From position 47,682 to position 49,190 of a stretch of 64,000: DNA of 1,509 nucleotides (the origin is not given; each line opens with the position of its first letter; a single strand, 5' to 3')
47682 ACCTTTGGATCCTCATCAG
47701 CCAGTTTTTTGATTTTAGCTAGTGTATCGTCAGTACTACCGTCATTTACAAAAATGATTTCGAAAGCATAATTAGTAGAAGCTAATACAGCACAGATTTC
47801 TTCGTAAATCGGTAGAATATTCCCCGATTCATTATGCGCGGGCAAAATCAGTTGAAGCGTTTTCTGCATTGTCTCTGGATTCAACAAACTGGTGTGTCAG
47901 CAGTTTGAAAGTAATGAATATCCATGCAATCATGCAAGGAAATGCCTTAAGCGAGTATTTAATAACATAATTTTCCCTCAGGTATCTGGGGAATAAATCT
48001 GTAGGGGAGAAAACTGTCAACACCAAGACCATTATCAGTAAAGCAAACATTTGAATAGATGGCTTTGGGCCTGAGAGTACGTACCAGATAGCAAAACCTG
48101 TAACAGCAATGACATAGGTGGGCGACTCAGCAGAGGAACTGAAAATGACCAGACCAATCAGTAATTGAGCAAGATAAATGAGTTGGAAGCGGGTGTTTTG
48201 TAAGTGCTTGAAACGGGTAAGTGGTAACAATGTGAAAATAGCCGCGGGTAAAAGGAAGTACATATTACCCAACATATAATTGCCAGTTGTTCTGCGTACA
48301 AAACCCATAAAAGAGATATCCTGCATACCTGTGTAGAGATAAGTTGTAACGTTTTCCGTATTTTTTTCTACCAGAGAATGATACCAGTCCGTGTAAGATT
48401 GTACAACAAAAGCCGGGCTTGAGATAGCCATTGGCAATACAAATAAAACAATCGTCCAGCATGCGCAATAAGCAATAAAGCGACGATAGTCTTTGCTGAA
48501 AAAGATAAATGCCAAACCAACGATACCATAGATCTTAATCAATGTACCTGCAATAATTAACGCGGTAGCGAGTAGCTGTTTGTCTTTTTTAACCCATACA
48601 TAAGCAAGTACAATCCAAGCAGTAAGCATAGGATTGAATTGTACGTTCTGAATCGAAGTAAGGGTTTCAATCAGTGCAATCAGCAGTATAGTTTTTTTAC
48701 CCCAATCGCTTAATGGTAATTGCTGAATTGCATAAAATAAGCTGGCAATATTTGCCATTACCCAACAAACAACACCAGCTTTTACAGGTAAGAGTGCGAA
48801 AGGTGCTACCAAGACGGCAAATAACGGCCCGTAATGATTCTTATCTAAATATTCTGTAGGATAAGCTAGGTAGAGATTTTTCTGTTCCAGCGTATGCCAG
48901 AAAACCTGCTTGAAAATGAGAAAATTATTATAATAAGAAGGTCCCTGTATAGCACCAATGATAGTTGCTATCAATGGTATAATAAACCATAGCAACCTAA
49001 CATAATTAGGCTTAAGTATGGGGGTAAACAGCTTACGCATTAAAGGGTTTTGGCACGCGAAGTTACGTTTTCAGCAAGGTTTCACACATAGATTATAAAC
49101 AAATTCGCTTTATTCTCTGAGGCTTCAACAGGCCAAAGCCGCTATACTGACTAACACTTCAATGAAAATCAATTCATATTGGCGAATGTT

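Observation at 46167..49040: GT-C-like membrane protein, GT2 polyprenyl-P sugar synthase and CE4 deacetylase cassette: an Arn/Lgm/Flm-like envelope aminosugar modification module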

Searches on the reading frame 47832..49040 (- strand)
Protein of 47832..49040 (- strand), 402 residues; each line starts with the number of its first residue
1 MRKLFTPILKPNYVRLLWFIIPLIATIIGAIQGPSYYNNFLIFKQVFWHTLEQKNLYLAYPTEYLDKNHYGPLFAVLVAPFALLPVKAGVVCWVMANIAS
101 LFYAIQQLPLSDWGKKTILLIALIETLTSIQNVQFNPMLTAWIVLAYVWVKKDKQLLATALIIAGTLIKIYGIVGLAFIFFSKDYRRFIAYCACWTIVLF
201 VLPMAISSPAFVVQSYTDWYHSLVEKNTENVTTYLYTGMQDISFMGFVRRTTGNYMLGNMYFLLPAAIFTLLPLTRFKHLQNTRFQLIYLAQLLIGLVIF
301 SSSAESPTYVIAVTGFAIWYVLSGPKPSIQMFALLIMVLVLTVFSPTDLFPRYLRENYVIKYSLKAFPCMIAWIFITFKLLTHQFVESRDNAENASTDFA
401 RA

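Call 3: search_protein_families(library=pfam, proteins=[window:47832-49040:-], max_evalue=0.01)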
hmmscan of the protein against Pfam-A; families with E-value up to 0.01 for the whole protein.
window:47832-49040:- (402 aa): 1 family
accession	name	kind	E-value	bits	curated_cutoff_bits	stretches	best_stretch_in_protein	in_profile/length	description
PF09594.16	GT87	-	8.1e-25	88.4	25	1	69-307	2-199/237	Glycosyltransferase family 87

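Call 4: search_protein_families(library=ncbifam, proteins=[window:47832-49040:-], max_evalue=0.01)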
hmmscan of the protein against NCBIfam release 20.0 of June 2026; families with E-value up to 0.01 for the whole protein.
window:47832-49040:- (402 aa): 0 families

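Call 5: search_solved_structures(query=window:47832-49040:-, max_evalue=10, show_alignments=2)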
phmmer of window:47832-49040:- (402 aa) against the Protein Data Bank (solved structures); distinct sequences matched with E-value up to 10: 0.

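Call 9: find_homologous_proteins(query=window:47832-49040:-)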
Query window:47832-49040:- (402 aa): 2258 proteins with E <= 0.001 among 8000 candidates; the best 120 are listed.
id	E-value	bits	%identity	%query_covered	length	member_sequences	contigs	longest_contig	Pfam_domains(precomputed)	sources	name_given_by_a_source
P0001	3.2e-241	818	90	100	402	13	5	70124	PF09594.17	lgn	-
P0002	2.2e-226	770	86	100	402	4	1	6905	PF09594.17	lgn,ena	-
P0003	1.4e-191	655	75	96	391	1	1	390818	PF09594.17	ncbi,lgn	ncbi:MAG: glycosyltransferase family 87 protein [Chitinophagaceae bacterium]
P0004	1.8e-177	609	71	93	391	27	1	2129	PF09594.17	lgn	-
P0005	2.1e-156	539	63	97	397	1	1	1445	PF09594.17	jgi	-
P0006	2.2e-156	539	61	99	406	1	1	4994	PF09594.17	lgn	-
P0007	9.2e-156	537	63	96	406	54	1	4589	PF09594.17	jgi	-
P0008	1.0e-154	534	60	98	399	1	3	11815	PF09594.17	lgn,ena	-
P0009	1.4e-153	530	60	98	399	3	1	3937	PF09594.17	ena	-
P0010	2.3e-153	529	61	98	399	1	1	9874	PF09594.17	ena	-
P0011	3.6e-153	529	61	98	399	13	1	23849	PF09594.17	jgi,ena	-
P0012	5.7e-153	528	61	98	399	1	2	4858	PF09594.17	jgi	-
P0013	8.7e-153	527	62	98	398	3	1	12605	PF09594.17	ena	-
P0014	2.0e-152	526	59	99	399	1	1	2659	PF09594.17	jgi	-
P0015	2.4e-152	526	60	98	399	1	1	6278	PF09594.17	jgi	-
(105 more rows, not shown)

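Call 28: search_protein_representatives(protein=window:47832-49040:-)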
Query: 402 residues. Proteins with E-value up to 0.001 (for the whole library): 1403; up to 1e-10: 858; up to 1e-30: 343. The best 150 are listed.
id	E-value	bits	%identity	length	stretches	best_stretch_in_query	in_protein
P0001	1.0e-241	818.4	90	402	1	1-402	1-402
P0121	1.9e-101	356.5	47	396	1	14-391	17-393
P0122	1.3e-100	353.8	46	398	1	9-390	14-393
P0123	3.6e-98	345.7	46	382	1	15-386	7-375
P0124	1.2e-90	320.9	45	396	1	16-380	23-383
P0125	1.9e-90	320.3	45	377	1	27-380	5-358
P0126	2.9e-90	319.7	46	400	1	14-385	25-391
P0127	3.6e-90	319.4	47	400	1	15-382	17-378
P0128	5.3e-90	318.9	44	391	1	14-384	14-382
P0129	1.2e-89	317.7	43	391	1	8-387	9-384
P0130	3.1e-89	316.3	45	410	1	12-387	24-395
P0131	3.7e-88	312.8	45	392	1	14-382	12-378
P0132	2.6e-86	306.7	44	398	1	22-387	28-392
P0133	7.7e-84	298.6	42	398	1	12-385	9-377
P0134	8.0e-84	298.5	43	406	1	17-389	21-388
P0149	2.1e-69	251.1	37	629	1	19-388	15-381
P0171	5.8e-60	220.0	36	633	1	8-386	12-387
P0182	2.7e-56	207.9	33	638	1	4-386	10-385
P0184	3.4e-56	207.6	36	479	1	15-385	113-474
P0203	1.4e-52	195.6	38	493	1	27-328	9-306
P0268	1.3e-44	169.5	33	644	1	11-388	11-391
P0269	1.6e-44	169.2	30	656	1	9-384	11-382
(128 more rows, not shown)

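Call 29: search_protein_families(library=pfam, proteins=[P0149, P0171, P0182, P0268, P0269, P0184, P0203], max_evalue=0.001)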
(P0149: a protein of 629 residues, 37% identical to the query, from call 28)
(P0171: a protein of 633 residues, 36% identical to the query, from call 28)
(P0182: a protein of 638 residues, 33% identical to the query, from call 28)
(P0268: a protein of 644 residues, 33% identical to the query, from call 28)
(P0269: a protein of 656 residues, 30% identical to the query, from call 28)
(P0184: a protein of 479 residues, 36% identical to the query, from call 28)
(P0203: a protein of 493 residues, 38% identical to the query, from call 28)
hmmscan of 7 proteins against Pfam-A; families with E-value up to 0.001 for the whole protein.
P0149 (629 aa): 2 families
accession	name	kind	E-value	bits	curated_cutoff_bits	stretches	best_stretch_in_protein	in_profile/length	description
PF09594.16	GT87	-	5.7e-36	124.9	25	1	65-292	1-234/237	Glycosyltransferase family 87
PF00535.33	Glycos_transf_2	-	5.3e-13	49.7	23.3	1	397-536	2-132/168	Glycosyl transferase family 2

P0171 (633 aa): 2 families
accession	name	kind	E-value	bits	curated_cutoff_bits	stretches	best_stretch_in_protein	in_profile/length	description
PF09594.16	GT87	-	4.8e-39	134.9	25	1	70-300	1-237/237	Glycosyltransferase family 87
PF00535.33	Glycos_transf_2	-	2e-17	64.1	23.3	1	405-565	2-160/168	Glycosyl transferase family 2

P0182 (638 aa): 2 families
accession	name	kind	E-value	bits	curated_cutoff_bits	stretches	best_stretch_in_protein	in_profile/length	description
PF09594.16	GT87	-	3.2e-27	96.2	25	1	74-299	2-237/237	Glycosyltransferase family 87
PF00535.33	Glycos_transf_2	-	2.2e-13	51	23.3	1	409-571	2-161/168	Glycosyl transferase family 2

P0268 (644 aa): 2 families
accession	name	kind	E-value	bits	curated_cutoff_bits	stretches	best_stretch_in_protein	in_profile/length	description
PF09594.16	GT87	-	9.9e-27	94.6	25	1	69-302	2-236/237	Glycosyltransferase family 87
PF00535.33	Glycos_transf_2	-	4.1e-09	37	23.3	1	415-575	2-159/168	Glycosyl transferase family 2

P0269 (656 aa): 2 families
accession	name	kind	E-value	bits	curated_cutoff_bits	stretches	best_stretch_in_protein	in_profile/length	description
PF09594.16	GT87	-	3.6e-25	89.5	25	1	71-296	1-233/237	Glycosyltransferase family 87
PF01476.26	LysM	-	9.7e-08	32.3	20.9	1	588-629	1-42/43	LysM domain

P0184 (479 aa): 1 family
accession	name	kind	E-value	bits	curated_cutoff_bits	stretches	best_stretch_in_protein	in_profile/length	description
PF09594.16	GT87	-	4.4e-16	59.8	25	1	167-391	1-237/237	Glycosyltransferase family 87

P0203 (493 aa): 1 family
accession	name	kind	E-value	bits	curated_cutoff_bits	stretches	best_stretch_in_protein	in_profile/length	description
PF09594.16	GT87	-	5.6e-30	105.3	25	1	51-279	2-236/237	Glycosyltransferase family 87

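Call 35: find_related_loci(query=A2, collection=genome_contigs, flank=6000)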
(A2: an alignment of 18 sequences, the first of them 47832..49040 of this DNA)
Query A2 (402 aa) in genome_contigs; peptide patterns used: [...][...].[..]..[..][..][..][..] (x = any residue, [..] = any of these).
597 stretches matched a pattern (row limit reached: there are more); 561 encode a relative of the query (tblastn E <= 1e-3); the best 80 are kept; 80 distinct loci.
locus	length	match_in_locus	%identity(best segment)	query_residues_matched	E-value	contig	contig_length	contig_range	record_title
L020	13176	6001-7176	58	11-402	3e-157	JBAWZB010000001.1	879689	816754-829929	MAG: Chitinophagia bacterium isolate ELA104 MAG104_1, whole genome shotgun sequence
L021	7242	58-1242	59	1-395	1e-156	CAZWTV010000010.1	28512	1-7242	MAG TPA_asm: uncultured Sediminibacterium sp. isolate SRP124364_co1_162 genome assembly, contig: NODE_1332_length_28512_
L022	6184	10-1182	59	10-401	2e-150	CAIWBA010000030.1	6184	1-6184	MAG: uncultured Bacteroidetes bacterium isolate Ki3-D2_bin-0726 genome assembly, contig: bin-0726:030/338, whole genome 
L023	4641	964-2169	57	1-402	5e-150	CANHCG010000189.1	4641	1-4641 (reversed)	MAG: Cytophagaceae bacterium isolate RE-16jun15-112 genome assembly, contig: RE-16jun15-C27232, whole genome shotgun seq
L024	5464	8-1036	61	60-402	1e-131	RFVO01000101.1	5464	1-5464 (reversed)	MAG: Chitinophagia bacterium isolate WB5_3B_105 contig_100_100, whole genome shotgun sequence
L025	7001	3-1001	61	69-402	4e-127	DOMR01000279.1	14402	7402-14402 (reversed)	MAG TPA_asm: Chitinophagaceae bacterium isolate UBA8137 contig_16546, whole genome shotgun sequence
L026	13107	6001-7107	51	17-385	7e-116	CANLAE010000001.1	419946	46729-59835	MAG: Chitinophagaceae bacterium isolate ZE-13may13-156 genome assembly, contig: ZE-13may13-C7, whole genome shotgun sequ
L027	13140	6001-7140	50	17-399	2e-114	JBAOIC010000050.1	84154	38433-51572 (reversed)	MAG: Chitinophagaceae bacterium isolate AS_Ams2_Bin33 np2-np3_contig_63151, whole genome shotgun sequence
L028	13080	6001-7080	52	16-380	2e-114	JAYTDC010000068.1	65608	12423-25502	MAG: Segetibacter sp. isolate GFS_1656 GFS_1656_67, whole genome shotgun sequence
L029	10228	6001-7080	53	16-380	6e-114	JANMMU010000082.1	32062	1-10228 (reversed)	MAG: Segetibacter sp. isolate OTE_58_metabat_457 OTE_58_k141_6766969, whole genome shotgun sequence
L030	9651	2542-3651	50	12-385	6e-113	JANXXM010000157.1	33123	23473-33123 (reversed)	MAG: Ferruginibacter sp. isolate GL140_3_metabat_121 GL140_3_k141_477055, whole genome shotgun sequence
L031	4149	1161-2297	48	16-395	2e-113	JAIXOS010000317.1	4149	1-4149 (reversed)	MAG: Chitinophagaceae bacterium isolate C1_MAG_00036 C1_MAG_00036_000000000075, whole genome shotgun sequence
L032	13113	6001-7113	48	10-385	3e-109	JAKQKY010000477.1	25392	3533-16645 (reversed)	MAG: Bacteroidota bacterium isolate USDV_maxbin.140 k141_472317, whole genome shotgun sequence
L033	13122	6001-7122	45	16-391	2e-108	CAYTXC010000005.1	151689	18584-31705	MAG TPA_asm: uncultured Sphingobacterium sp. isolate binchicken_co298_379 genome assembly, contig: NODE_71_length_151689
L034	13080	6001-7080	49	17-382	2e-108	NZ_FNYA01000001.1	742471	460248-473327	Flavobacterium terrigena strain DSM 17934, whole genome shotgun sequence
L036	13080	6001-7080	49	17-382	1e-107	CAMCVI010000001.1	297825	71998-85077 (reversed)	MAG: Chryseobacterium gleum isolate ME-09jul19-114 genome assembly, contig: ME-09jul19-C11, whole genome shotgun sequenc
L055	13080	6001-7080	49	17-382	2e-101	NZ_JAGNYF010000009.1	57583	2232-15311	MAG: Flavobacterium sp. isolate Go_Eff_bin_302 Go_Eff_751_length_57583_cov_34.693191, whole genome shotgun sequence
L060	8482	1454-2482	48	37-382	3e-100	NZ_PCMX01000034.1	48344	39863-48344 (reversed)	Flavobacterium columnare NBRC 100251 = ATCC 23463 WGS0041_contig_34, whole genome shotgun sequence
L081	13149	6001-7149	44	2-388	1e-98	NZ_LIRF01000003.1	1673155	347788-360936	Chryseobacterium sp. ERMR1:04 contig03, whole genome shotgun sequence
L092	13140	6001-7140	43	2-385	4e-98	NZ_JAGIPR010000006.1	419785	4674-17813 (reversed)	Chryseobacterium jejuense strain CC143 Ga0451200_06, whole genome shotgun sequence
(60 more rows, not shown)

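Call 39: predict_structure(alignment_id=A1)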
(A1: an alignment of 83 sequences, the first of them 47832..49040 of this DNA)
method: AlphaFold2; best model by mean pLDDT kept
length: 402 residues; sequences in the alignment: 83
mean_pLDDT: 94.1   pTM: 0.93
mean pLDDT of the five models: 94.1, 93.8, 93.7, 93.5, 93.5
residues with pLDDT >= 90: 364; 70-90: 10; 50-70: 21; < 50: 7
segments of 3 or more residues with pLDDT < 50: 398-402
pLDDT, mean of each block of 10 residues (from residue 1): 60 92 98 98 99 98 97 99 98 98 98 95 97 98 99 98 98 98 98 99 99 99 95 80 96 94 98 97 97 98 97 98 95 98 95 95 97 98 81 50 43
secondary structure, 60 per line:
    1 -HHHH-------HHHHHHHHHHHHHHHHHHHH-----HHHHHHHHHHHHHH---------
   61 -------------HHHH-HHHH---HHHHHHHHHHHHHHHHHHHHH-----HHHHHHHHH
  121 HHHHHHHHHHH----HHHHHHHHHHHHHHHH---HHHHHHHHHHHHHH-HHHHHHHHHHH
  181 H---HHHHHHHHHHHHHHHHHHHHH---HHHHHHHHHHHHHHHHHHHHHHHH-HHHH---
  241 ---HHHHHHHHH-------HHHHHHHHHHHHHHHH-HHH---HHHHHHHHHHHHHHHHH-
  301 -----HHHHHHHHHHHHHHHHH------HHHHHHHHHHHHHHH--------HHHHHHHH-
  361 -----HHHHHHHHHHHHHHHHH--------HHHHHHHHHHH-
elements in order: H2-5 H13-32 H38-51 H74-77 H79-82 H86-106 H112-131 H136-151 H155-168 H170-181 H185-205 H209-232 H234-237 H244-252 H260-275 H283-299 H306-322 H329-343 H352-359 H366-382 H391-401

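Call 42: search_protein_families(library=pfam, proteins=[L092:8871-9965:+, L060:4245-4994:+, L026:3936-4889:-, L036:8833-9660:+, L055:11496-12533:-, L092:293-862:+, L081:5151-5960:+], max_evalue=0.001)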
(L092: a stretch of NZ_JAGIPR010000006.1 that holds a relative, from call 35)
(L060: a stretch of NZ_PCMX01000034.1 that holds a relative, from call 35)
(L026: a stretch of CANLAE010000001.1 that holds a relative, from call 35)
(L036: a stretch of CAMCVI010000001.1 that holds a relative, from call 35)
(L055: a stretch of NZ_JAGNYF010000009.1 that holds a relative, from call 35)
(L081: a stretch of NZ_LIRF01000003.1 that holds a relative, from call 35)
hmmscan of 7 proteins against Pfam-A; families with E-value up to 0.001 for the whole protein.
L092:8871-9965:+ (365 aa): 5 families
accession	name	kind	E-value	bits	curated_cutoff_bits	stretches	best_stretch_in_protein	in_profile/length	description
PF00534.26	Glycos_transf_1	-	3.6e-28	98.7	26.4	1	184-341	5-169/172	Glycosyl transferases group 1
PF13692.12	Glyco_trans_1_4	-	9.2e-19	68.6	27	1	197-330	4-142/142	Glycosyl transferases group 1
PF13439.12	Glyco_transf_4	-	9.6e-13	48.9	28.5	1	50-169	41-165/170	Glycosyltransferase Family 4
PF13579.12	Glyco_trans_4_4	-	0.00051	20.8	29.7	1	100-167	94-156/158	Glycosyl transferase 4-like domain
PF20706.3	GT4-conflict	-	0.00098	18.6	26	0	212-299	217-314/385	Family 4 Glycosyltransferase in conflict systems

L060:4245-4994:+ (250 aa): 3 families
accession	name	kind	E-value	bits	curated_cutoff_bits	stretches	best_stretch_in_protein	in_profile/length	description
PF00535.33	Glycos_transf_2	-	2.5e-18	67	23.3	1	4-95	1-102/168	Glycosyl transferase family 2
PF13704.12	Glyco_tranf_2_4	-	1.8e-06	28.8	27.5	1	11-84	2-84/98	Glycosyl transferase family 2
PF13641.12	Glyco_tranf_2_3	-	0.00024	21.7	27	1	3-93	3-108/230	Glycosyltransferase like family 2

L026:3936-4889:- (318 aa): 3 families
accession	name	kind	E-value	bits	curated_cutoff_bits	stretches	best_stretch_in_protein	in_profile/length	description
PF00535.33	Glycos_transf_2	-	1.4e-34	119.9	23.3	1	19-146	1-130/168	Glycosyl transferase family 2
PF13641.12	Glyco_tranf_2_3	-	1.2e-13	52.1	27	1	18-130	3-122/230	Glycosyltransferase like family 2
PF10111.15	Glyco_tranf_2_2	-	1.8e-08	34.6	27.3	1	19-119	1-104/276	Glycosyltransferase like family 2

L036:8833-9660:+ (276 aa): 4 families
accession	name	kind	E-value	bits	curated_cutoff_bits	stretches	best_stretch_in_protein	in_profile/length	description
PF00535.33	Glycos_transf_2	-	3.4e-22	79.6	23.3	1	5-113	1-108/168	Glycosyl transferase family 2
PF10111.15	Glyco_tranf_2_2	-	6.7e-08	32.8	27.3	1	6-107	4-104/276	Glycosyltransferase like family 2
PF02709.20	Glyco_transf_7C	-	2e-06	27.8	23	1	178-236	17-77/78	N-terminal domain of galactosyltransferase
PF13641.12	Glyco_tranf_2_3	-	1.6e-05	25.5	27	1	4-103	3-105/230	Glycosyltransferase like family 2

L055:11496-12533:- (346 aa): 1 family
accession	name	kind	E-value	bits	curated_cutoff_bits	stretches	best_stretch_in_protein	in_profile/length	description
PF01075.23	Glyco_transf_9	-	9.8e-18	64.8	22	1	74-309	7-232/247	Glycosyltransferase family 9 (heptosyltransferase)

L092:293-862:+ (190 aa): 2 families
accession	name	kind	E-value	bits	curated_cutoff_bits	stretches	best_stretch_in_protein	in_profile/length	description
PF00877.26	NLPC_P60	-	1.8e-30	105.5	23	1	78-188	1-105/105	NlpC/P60 family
PF05257.22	CHAP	-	0.00018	22.4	26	1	90-162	9-79/81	CHAP domain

L081:5151-5960:+ (270 aa): 5 families
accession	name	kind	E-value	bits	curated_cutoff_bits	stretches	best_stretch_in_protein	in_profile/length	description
PF14805.11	THDPS_N_2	-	3.7e-25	88.3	25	1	2-64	1-67/67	Tetrahydrodipicolinate N-succinyltransferase N-terminal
PF14602.12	Hexapep_2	-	9.5e-14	51.3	27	1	164-199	1-34/34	Hexapeptide repeat of succinyl-transferase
PF00132.30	Hexapep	-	3.9e-12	45.7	27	2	165-198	2-35/36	Bacterial transferase hexapeptide (six repeats)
PF25084.1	LbH_EIF2B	-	0.00016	22.1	54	0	117-203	18-99/105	EIF2B subunit epsilon LbH domain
PF21711.3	DCTN5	-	0.00077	19.6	40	0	164-211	90-136/182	Dynactin subunit 5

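Call 43: fold_search(model_id=the predicted structure, library=pdb)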
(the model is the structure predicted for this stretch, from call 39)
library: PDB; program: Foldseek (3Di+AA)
matches with E <= 10: 316; with E <= 0.001: 7
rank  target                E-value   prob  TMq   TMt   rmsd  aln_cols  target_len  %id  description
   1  9dm7_A                4.9e-06  1.00  0.59  0.64   5.3       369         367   16  mannosyltransferase PimE in complex with Fab_E6 (released 2025-06-25)
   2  9dm5                  3.4e-05  1.00  0.64  0.67   5.1       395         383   16  Product-Bound mannosyltransferase PimE (released 2025-06-25)
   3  8imx_U                5.2e-05  1.00  0.53  0.51   7.8       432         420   13  Cryo-EM structure of GPI-T with a chimeric GPI-anchored protein (released 2023-08-16)
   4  6snh_X                1.7e-04  1.00  0.55  0.48   8.7       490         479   13  Cryo-EM structure of yeast ALG6 in complex with 6AG9 Fab and Dol25-P-Glc (released 2020-03-11)
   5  7wld_U                1.7e-04  1.00  0.48  0.47   9.5       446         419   11  Cryo-EM structure of the human glycosylphosphatidylinositol transamidase complex at 2.53 Angstrom resolution (released 2022-04-27)
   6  7w72_U                2.1e-04  1.00  0.53  0.51   7.9       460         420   13  Structure of a human glycosylphosphatidylinositol (GPI) transamidase (released 2022-02-16)
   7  5f15                  4.8e-04  1.00  0.37  0.30  13.5       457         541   12  Crystal Structure of ArnT from Cupriavidus metallidurans bound to Undecaprenyl phosphate (released 2016-02-17)
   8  5ezm                  1.7e-03  1.00  0.42  0.34  13.2       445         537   12  Crystal Structure of ArnT from Cupriavidus metallidurans in the apo state (released 2016-02-17)
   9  9s6u_A                2.0e-03  1.00  0.41  0.32  12.0       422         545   14  Ternary cryo-EM structure of human ALG9 with Dol25-PP-GlcNAc2Man8, Dol25-P-Man and Fab (released 2026-03-18)
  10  9ub7_B                2.9e-03  1.00  0.50  0.51   7.6       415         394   10  Structure of glycosylphosphatidylinositol transamidase,state 1 (released 2026-04-08)
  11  9wno_A                3.7e-03  1.00  0.63  0.63   6.4       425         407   13  Cryo-EM structure of Candida glabrata GPI mannosyltransferase I bound to Dol-P-Man (released 2025-12-03)
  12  9s6r_A                4.6e-03  1.00  0.60  0.62   5.5       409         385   10  Ternary cryo-EM structure of yeast ALG3 with Dol25-PP-GlcNAc2Man5, Dol25-P-Man, and Fab (released 2026-03-18)
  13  9i5k_A                1.1e-02  1.00  0.43  0.37  12.4       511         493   10  Structure of the Chaetomium thermophilum Pmt4 homodimer (C2 symmetry) (released 2025-12-24)
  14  9s6t_A                1.1e-02  1.00  0.41  0.36  10.6       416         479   12  Ternary cryo-EM structure of chicken ALG12 with Dol25-PP-GlcNAc2Man7, Dol25-P-Man, and Fab (released 2026-03-18)
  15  7bx8_A                2.2e-02  1.00  0.45  0.21  10.2       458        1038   12  Mycobacterium smegmatis arabinosyltransferase complex EmbB2-AcpM2 in symmetric "resting state" (released 2020-05-27)
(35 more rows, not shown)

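Call 47: search_solved_structures(query=A1, max_evalue=10, show_alignments=2)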
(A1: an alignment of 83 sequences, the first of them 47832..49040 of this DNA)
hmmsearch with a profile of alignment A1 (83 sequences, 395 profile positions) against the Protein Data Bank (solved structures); distinct sequences matched with E-value up to 10: 1.
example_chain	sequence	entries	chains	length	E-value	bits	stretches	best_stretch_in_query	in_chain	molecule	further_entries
9dm5_A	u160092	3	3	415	1.8e-06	30.3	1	52-325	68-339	Mannosyltransferase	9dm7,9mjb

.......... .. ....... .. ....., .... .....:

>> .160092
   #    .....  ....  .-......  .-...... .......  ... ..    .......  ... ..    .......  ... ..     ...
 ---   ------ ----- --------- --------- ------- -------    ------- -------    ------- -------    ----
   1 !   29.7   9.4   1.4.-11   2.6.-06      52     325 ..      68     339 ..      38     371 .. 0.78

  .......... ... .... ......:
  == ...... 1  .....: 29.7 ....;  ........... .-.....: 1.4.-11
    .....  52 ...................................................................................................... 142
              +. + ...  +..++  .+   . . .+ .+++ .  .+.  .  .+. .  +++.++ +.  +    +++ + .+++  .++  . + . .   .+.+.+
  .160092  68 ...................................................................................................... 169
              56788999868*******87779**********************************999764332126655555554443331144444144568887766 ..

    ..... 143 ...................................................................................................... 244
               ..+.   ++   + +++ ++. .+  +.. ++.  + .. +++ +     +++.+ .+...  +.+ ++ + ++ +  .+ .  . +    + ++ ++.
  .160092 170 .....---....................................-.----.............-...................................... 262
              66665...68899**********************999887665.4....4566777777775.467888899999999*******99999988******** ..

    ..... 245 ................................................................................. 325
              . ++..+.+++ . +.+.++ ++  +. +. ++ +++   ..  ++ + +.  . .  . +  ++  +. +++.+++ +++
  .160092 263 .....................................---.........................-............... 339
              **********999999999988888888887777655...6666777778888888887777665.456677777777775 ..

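Call 57: find_encoding_contigs(protein=P0001, flank=5000, max_places=4)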
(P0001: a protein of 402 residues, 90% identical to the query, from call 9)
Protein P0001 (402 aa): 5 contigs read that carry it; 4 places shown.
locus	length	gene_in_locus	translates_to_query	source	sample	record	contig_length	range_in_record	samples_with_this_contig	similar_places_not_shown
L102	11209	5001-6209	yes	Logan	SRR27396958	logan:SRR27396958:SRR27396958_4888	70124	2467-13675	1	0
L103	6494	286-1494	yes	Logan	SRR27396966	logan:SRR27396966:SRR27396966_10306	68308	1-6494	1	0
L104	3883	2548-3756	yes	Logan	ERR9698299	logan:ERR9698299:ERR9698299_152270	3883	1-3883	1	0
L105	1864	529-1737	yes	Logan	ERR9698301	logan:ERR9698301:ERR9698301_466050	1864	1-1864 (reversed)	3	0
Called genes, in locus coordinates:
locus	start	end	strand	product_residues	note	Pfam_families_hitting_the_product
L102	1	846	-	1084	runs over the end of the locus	PF13620:CarboxypepD_reg (weak), PF13715:CarbopepD_reg_2, PF07715:Plug, PF00593:TonB_dep_Rec_b-barrel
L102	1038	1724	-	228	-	PF04298:Zn_peptidase_2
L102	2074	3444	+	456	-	PF18073:Zn_ribbon_LapB, PF13481:AAA_25, PF03796:DnaB_C (faint), PF06745:ATPase, PF23442:DUF7125 (weak), PF13401:AAA_22 (faint), PF13541:ChlI, PF05362:Lon_C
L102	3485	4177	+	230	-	PF00156:Pribosyltran (weak)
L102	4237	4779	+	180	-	PF08534:Redoxin (weak), PF00255:GSHPx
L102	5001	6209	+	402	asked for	PF09594:GT87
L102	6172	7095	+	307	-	PF00535:Glycos_transf_2, PF10111:Glyco_tranf_2_2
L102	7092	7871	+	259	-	PF01522:Polysacc_deac_1, PF11959:DUF3473 (faint)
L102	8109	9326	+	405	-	PF13177:DNA_pol3_delta2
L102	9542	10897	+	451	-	PF04468:PSP1, PF28472:PSP1_3rd, PF28473:YaaT_C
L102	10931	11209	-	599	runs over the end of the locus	PF01432:Peptidase_M3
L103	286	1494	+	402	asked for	PF09594:GT87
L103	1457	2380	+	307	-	PF00535:Glycos_transf_2, PF10111:Glyco_tranf_2_2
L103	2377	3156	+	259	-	PF01522:Polysacc_deac_1, PF11959:DUF3473 (faint)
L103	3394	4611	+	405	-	PF13177:DNA_pol3_delta2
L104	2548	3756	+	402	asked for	PF09594:GT87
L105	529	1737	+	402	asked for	PF09594:GT87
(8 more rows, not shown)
